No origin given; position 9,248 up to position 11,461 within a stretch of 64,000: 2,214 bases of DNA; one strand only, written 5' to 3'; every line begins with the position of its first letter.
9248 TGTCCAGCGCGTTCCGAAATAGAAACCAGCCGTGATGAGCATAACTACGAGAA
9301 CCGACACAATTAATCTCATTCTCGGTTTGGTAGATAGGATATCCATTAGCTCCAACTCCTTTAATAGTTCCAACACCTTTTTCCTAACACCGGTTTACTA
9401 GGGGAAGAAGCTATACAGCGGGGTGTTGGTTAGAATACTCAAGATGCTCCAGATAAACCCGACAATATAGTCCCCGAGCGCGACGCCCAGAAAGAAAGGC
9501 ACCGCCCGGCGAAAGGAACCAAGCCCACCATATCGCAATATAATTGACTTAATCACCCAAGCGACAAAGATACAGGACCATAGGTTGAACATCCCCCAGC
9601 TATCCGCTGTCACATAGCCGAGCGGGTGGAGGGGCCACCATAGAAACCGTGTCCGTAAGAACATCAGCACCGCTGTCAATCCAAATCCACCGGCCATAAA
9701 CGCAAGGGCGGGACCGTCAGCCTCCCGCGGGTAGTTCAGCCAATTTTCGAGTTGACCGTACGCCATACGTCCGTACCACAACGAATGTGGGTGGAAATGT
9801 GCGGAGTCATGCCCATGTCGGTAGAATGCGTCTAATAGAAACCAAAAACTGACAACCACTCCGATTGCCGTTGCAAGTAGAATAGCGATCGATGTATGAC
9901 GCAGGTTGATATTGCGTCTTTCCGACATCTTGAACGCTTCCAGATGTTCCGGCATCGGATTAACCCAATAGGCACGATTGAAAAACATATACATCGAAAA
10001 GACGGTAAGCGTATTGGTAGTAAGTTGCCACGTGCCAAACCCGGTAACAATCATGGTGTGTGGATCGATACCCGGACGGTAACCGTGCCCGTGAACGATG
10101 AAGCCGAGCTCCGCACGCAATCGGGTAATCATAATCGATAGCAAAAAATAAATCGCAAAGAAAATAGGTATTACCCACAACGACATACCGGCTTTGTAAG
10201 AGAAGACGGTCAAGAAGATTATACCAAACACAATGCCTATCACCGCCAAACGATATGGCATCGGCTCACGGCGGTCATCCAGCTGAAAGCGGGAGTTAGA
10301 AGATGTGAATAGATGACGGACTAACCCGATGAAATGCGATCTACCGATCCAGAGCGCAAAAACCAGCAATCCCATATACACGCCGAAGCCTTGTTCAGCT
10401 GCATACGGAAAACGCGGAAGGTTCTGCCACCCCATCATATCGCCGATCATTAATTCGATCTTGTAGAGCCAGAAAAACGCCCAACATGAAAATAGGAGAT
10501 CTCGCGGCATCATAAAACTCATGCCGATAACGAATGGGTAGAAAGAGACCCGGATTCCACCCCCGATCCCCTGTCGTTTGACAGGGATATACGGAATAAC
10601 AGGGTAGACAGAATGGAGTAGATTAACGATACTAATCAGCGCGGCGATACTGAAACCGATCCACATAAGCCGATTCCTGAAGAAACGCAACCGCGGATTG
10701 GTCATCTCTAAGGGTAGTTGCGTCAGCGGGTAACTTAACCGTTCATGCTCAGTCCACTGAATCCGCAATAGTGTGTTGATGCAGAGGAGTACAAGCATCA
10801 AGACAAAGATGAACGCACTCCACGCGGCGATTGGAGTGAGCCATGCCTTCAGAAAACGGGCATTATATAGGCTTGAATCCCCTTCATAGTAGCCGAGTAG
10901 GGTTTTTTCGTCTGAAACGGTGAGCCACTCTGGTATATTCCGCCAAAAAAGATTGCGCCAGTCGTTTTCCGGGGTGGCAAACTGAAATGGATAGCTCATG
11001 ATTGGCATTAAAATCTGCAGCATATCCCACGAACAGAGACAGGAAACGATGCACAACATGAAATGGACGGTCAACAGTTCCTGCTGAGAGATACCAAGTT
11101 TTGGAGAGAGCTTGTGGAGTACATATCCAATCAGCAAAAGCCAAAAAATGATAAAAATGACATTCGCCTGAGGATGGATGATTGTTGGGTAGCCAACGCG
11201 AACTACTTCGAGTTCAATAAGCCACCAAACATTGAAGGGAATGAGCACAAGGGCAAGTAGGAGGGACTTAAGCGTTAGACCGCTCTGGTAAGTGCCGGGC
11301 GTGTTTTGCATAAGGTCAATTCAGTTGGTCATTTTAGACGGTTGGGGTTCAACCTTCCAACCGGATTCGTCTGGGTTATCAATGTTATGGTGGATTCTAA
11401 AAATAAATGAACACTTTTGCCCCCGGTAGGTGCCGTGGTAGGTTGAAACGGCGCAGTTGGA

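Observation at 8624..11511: Two inverted copies of a roughly 140-bp MITE-like element bracket a two-gene membrane-protein cassette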

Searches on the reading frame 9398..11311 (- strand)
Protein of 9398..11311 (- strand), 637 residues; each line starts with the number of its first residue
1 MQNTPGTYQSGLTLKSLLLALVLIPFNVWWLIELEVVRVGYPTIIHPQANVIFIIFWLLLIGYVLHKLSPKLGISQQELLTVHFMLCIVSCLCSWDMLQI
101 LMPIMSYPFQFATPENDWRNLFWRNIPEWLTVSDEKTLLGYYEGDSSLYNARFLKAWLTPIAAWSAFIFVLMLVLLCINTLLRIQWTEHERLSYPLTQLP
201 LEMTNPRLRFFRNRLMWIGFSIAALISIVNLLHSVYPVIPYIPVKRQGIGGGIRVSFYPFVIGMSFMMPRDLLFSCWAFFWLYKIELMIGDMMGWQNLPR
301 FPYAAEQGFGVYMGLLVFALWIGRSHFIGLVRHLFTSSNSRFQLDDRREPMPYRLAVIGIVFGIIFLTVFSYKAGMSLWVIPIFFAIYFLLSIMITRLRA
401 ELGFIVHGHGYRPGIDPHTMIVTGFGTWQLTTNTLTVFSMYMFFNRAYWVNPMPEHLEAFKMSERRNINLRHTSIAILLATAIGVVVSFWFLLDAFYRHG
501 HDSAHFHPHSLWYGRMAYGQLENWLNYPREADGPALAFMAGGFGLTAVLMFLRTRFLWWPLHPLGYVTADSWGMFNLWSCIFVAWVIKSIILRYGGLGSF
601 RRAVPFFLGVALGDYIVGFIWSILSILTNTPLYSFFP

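Call 7: search_protein_families(library=pfam, proteins=[window:9398-11311:-], max_evalue=0.01)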
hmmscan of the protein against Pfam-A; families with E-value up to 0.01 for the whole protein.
window:9398-11311:- (637 aa): 2 families
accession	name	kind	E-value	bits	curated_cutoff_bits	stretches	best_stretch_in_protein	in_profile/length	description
PF20581.3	DUF6785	-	7.2e-142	473.8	25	1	13-500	1-498/498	Family of unknown function (DUF6785)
PF20580.3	DUF6784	-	8.3e-36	122.7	26.4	1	537-636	2-100/101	Domain of unknown function (DUF6784)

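Call 25: find_encoding_contigs(protein=window:9398-11311:-, flank=6000, max_places=6)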
Protein window:9398-11311:- (637 aa): no gene with exactly this product is on record in the collection.

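Call 26: find_homologous_proteins(query=window:9398-11311:-, max_evalue=1e-20)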
Query window:9398-11311:- (637 aa): 1114 proteins with E <= 1e-20 among 8000 candidates; the best 120 are listed.
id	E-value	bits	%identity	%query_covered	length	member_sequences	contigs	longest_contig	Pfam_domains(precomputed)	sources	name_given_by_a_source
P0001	0.0e+0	1435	97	100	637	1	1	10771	PF20580.4,PF20581.4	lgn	-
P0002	0.0e+0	1428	96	100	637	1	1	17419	PF20580.4,PF20581.4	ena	-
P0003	0.0e+0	1427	96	100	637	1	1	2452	PF20580.4,PF20581.4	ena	-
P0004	0.0e+0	1424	96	100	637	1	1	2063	PF20580.4,PF20581.4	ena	-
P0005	0.0e+0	1423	95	100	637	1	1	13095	PF20580.4,PF20581.4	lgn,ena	-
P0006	0.0e+0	1420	96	100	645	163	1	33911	PF20580.4,PF20581.4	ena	-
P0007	0.0e+0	1419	95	100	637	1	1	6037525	PF20580.4,PF20581.4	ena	-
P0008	0.0e+0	1418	95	100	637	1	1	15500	PF20580.4,PF20581.4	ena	-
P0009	0.0e+0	1417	95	100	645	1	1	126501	PF20580.4,PF20581.4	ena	-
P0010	0.0e+0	1417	95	100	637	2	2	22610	PF20580.4,PF20581.4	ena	-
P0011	0.0e+0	1417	95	100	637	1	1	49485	PF20580.4,PF20581.4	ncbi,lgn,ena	-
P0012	0.0e+0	1416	95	100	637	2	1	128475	PF20580.4,PF20581.4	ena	-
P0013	0.0e+0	1414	94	100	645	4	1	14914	PF20580.4,PF20581.4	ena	-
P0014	0.0e+0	1413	94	100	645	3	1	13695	PF20580.4,PF20581.4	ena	-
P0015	0.0e+0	1409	95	100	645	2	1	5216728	PF20580.4,PF20581.4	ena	-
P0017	0.0e+0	1405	93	100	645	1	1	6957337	PF20580.4,PF20581.4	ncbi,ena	-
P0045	0.0e+0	1220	81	100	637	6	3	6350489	PF20580.4,PF20581.4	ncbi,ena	-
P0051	3.1e-291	986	65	100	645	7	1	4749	PF20580.4,PF20581.4,PF03169.21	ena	-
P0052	4.1e-291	986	66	100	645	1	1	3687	PF20580.4,PF20581.4,PF03169.21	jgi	-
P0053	9.2e-291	984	66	100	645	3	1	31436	PF20580.4,PF20581.4,PF03169.21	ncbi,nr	ncbi:hypothetical protein IH992_03180 [Candidatus Poribacteria bacterium]|nr:hypothetical protein [C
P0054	2.1e-290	983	65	100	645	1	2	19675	PF20580.4,PF20581.4,PF03169.21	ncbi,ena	-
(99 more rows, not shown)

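Call 27: find_encoding_contigs(protein=P0007, flank=6000, max_places=2)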
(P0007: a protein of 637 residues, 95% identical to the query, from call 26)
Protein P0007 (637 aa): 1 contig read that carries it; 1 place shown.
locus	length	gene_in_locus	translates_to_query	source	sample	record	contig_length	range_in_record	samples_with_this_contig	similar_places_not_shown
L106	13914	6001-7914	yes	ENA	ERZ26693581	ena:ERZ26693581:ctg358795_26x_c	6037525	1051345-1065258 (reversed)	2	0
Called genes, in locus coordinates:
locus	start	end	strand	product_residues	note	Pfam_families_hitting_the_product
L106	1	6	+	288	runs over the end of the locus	PF05721:PhyH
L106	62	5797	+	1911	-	PF01835:MG2, PF07703:A2M_BRD, PF00207:A2M (weak), PF07678:TED_complement (faint), PF17973:bMG10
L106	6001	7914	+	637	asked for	PF20581:DUF6785, PF20580:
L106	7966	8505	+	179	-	-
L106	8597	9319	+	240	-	PF00106:adh_short, PF08659:KR, PF23441:SDR (weak), PF13460:NAD_binding_10 (faint), PF13561:adh_short_C2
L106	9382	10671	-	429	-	PF00202:Aminotran_3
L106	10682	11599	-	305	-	PF13709:DUF4159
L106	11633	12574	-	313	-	PF00389:2-Hacid_dh, PF02826:2-Hacid_dh_C, PF03446:NAD_binding_2 (weak)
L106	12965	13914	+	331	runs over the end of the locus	PF01926:MMR_HSR1, PF02421:FeoB_N (weak), PF02824:TGS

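Call 28: find_encoding_contigs(protein=P0017, flank=6000, max_places=2)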
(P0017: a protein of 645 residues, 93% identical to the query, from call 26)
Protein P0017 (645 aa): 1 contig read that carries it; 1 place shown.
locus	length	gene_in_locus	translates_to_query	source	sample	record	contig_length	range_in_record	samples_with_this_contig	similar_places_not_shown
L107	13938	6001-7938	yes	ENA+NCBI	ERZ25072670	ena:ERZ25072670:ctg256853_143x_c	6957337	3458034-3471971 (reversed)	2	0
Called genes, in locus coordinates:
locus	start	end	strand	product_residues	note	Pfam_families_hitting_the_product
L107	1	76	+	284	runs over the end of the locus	PF05721:PhyH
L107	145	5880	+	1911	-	PF01835:MG2, PF07703:A2M_BRD, PF00207:A2M (weak), PF17973:bMG10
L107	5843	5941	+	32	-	-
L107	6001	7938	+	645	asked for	PF20581:DUF6785, PF20580:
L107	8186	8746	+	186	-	-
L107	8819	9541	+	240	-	PF00106:adh_short, PF08659:KR, PF13561:adh_short_C2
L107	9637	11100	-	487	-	-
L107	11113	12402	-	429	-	PF00202:Aminotran_3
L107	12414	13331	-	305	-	PF13709:DUF4159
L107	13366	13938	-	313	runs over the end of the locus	PF00389:2-Hacid_dh, PF02826:2-Hacid_dh_C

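Call 29: find_encoding_contigs(protein=P0045, flank=6000, max_places=3)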
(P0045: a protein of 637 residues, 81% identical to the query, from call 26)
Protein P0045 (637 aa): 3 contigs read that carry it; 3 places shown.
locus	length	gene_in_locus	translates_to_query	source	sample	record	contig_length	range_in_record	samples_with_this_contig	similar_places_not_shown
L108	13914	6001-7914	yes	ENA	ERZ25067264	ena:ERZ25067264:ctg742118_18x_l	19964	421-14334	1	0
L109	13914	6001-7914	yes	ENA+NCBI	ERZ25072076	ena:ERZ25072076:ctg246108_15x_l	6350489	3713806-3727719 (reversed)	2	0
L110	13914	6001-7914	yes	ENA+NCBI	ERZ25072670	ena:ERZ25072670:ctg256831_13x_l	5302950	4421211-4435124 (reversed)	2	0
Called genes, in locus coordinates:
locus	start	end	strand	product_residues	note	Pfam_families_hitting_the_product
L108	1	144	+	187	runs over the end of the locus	?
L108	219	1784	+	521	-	PF14312:FG-GAP_2, PF16390:DUF4999 (faint), PF14312:FG-GAP_2, PF13860:FlgD_ig (weak), PF18962:Por_Secre_tail (faint)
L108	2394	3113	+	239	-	-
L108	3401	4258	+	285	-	PF01261:AP_endonuc_2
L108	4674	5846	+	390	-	PF01266:DAO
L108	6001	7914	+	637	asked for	PF20581:DUF6785, PF20580:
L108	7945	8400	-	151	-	PF01609:DDE_Tnp_1, PF13612:DDE_Tnp_1_3 (weak)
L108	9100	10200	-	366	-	PF00005:ABC_tran, PF08402:TOBE_2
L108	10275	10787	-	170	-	PF02481:DNA_processg_A (faint), PF18306:LDcluster4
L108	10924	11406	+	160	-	-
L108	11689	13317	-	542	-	PF01019:G_glu_transpept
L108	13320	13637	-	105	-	PF14103:DUF4276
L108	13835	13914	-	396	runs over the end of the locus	PF00465:Fe-ADH, PF13685:Fe-ADH_2, PF25137:ADH_Fe_C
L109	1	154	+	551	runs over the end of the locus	PF01839:FG-GAP (faint), PF13517:FG-GAP_3, PF07593:UnbV_ASPIC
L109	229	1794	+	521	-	PF14312:FG-GAP_2, PF16390:DUF4999 (faint), PF14312:FG-GAP_2, PF13860:FlgD_ig (weak), PF18962:Por_Secre_tail (faint)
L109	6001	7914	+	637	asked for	PF20581:DUF6785, PF20580:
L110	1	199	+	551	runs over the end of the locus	PF01839:FG-GAP (faint), PF13517:FG-GAP_3, PF07593:UnbV_ASPIC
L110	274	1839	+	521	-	PF14312:FG-GAP_2, PF16390:DUF4999 (faint), PF14312:FG-GAP_2, PF13860:FlgD_ig (weak), PF18962:Por_Secre_tail (faint)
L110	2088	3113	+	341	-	-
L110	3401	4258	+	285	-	PF01261:AP_endonuc_2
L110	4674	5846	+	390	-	PF01266:DAO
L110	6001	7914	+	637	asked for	PF20581:DUF6785, PF20580:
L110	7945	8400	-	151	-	PF01609:DDE_Tnp_1, PF13612:DDE_Tnp_1_3 (weak)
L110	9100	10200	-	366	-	PF00005:ABC_tran, PF08402:TOBE_2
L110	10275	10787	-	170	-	PF02481:DNA_processg_A (faint), PF18306:LDcluster4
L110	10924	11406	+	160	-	-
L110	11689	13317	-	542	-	PF01019:G_glu_transpept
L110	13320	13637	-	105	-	PF14103:DUF4276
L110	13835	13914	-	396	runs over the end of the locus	PF00465:Fe-ADH, PF13685:Fe-ADH_2, PF25137:ADH_Fe_C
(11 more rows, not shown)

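Call 33: find_encoding_contigs(protein=P0001, flank=6000, max_places=2)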
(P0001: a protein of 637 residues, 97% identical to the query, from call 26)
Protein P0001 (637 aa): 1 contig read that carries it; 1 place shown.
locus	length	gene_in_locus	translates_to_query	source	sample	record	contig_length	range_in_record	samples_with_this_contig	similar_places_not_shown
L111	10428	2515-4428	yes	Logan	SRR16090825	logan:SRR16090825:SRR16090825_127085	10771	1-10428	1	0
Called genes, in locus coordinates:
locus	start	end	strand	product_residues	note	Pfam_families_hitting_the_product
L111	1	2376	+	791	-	?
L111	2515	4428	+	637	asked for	PF20581:DUF6785, PF20580:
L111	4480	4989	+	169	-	-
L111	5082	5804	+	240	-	PF00106:adh_short, PF08659:KR, PF13561:adh_short_C2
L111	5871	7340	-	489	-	-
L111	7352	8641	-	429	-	PF00202:Aminotran_3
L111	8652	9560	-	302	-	PF13709:DUF4159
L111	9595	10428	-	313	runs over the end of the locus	PF00389:2-Hacid_dh, PF02826:2-Hacid_dh_C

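Call 34: find_encoding_contigs(protein=P0002, flank=6000, max_places=2)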
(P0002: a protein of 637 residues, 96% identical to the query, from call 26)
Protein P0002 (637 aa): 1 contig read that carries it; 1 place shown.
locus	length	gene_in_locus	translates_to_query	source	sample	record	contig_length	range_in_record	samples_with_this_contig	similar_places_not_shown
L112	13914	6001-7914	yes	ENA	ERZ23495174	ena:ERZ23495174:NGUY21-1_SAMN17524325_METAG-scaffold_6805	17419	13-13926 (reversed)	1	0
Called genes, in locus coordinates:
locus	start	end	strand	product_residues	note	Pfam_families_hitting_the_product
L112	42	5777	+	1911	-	PF01835:MG2 (faint), PF07703:A2M_BRD, PF00207:A2M (weak), PF07678:TED_complement (faint), PF17973:bMG10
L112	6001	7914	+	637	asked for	PF20581:DUF6785, PF20580:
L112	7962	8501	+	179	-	-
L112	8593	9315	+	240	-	PF00106:adh_short, PF08659:KR, PF23441:SDR (weak), PF13460:NAD_binding_10 (faint), PF13561:adh_short_C2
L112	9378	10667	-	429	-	PF00202:Aminotran_3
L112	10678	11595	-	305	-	PF13709:DUF4159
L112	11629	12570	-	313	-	PF00389:2-Hacid_dh, PF02826:2-Hacid_dh_C, PF03446:NAD_binding_2 (faint)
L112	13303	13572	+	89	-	PF14261:DUF4351 (weak)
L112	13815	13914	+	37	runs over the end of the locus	?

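Call 35: find_encoding_contigs(protein=P0009, flank=6000, max_places=2)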
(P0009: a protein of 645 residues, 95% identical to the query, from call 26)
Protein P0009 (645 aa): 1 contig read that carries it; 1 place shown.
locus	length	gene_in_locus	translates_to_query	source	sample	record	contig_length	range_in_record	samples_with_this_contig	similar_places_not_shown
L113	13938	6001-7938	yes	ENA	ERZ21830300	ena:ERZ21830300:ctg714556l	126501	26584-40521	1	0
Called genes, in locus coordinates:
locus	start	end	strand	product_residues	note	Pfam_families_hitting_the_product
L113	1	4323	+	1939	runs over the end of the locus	PF01835:MG2, PF07703:A2M_BRD, PF00207:A2M, PF17973:bMG10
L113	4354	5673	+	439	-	PF14516:AAA_35, PF13191:AAA_16 (weak), PF13401:AAA_22 (weak)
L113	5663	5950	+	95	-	PF28130:DUF8371 (weak)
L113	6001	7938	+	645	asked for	PF20581:DUF6785, PF20580:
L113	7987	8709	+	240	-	PF00106:adh_short, PF08659:KR, PF13561:adh_short_C2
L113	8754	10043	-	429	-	PF00202:Aminotran_3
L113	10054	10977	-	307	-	PF13709:DUF4159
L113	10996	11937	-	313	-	PF00389:2-Hacid_dh, PF02826:2-Hacid_dh_C, PF03446:NAD_binding_2 (weak)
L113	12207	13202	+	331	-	PF01926:MMR_HSR1, PF02421:FeoB_N (weak), PF02824:TGS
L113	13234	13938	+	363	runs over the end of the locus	PF00730:HhH-GPD, PF00293:NUDIX, PF14815:NUDIX_4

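Call 58: search_protein_families(library=ncbifam, proteins=[window:9398-11311:-], max_evalue=0.01)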
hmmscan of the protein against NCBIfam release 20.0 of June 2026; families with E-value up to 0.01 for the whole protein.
window:9398-11311:- (637 aa): 0 families

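Call 60: search_solved_structures(query=A7, max_evalue=1)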
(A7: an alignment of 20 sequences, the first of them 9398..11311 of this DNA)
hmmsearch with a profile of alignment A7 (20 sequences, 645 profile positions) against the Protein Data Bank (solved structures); distinct sequences matched with E-value up to 1: 0.

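Call 71: predict_structure(alignment_id=A7)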
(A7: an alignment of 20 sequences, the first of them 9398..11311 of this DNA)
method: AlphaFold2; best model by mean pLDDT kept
length: 637 residues; sequences in the alignment: 20
mean_pLDDT: 75.9   pTM: 0.80
mean pLDDT of the five models: 75.9, 74.2, 72.3, 72.1, 68.6
residues with pLDDT >= 90: 81; 70-90: 381; 50-70: 123; < 50: 52
segments of 3 or more residues with pLDDT < 50: 1-5, 39-46, 189-193, 247-253, 404-413, 572-575, 629-637
pLDDT, mean of each block of 10 residues (from residue 1): 54 91 88 66 48 81 88 89 89 65 60 58 73 79 78 88 90 88 66 58 77 84 79 70 51 58 76 82 82 82 82 84 84 83 81 91 92 88 75 66 45 61 81 82 57 74 86 93 90 84 68 69 81 89 91 82 75 57 86 84 81 71 56 36
secondary structure, 60 per line:
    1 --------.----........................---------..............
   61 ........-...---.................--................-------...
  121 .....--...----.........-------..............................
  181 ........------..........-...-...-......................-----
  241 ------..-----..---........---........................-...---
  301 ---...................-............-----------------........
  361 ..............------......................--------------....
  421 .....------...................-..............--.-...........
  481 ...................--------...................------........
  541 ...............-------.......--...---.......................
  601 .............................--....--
elements in order: H14-37 H47-68 H76-92 H95-110 H118-125 H135-143 H151-188 H195-204 H214-235 H259-266 H270-293 H304-322 H324-335 H353-374 H381-402 H417-425 H432-450 H452-465 H470-499 H508-526 H533-555 H563-569 H578-629 H632-635
